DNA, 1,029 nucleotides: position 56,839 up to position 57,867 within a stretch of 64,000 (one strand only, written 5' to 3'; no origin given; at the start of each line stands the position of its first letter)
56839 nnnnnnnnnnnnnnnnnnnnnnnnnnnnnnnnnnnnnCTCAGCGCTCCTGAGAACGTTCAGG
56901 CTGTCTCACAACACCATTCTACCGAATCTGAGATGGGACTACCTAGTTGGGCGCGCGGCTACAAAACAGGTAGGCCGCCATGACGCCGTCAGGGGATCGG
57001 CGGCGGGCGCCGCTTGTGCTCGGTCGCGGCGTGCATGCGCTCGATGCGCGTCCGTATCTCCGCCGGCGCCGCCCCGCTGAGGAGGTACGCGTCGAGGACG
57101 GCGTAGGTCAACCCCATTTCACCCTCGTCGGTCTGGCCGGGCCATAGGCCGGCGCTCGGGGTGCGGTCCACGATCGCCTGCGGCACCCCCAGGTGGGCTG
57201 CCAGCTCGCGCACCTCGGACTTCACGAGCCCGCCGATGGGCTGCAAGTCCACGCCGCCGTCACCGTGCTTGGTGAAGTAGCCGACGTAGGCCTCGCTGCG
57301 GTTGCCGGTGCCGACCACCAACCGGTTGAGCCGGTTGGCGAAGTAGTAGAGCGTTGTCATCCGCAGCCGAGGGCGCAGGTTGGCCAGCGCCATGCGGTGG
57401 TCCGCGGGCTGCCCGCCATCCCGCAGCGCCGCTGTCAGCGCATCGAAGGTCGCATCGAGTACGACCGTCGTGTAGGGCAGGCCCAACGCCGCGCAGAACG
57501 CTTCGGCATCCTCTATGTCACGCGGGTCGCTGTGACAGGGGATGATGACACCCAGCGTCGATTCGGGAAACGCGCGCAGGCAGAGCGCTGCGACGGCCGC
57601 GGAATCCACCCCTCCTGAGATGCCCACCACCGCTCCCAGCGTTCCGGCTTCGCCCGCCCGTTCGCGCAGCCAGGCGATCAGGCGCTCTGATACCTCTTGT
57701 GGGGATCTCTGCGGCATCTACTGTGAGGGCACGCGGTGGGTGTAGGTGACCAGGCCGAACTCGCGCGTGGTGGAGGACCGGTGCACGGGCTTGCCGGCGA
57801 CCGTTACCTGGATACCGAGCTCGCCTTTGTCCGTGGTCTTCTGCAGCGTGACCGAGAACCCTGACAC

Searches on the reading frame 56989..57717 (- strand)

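Call 56: search_protein_families(library=pfam, proteins=[window:56989-57717:-], max_evalue=0.001)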
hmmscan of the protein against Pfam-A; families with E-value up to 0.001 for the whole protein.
window:56989-57717:- (242 aa): 2 families
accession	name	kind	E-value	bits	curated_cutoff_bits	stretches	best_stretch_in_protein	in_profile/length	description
PF02540.23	NAD_synthase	-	1.7e-70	237.4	21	1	11-239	3-242/242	NAD synthase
PF03054.22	tRNA_Me_trans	-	3.2e-06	27.4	20.6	0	30-90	4-75/202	tRNA methyl transferase HUP domain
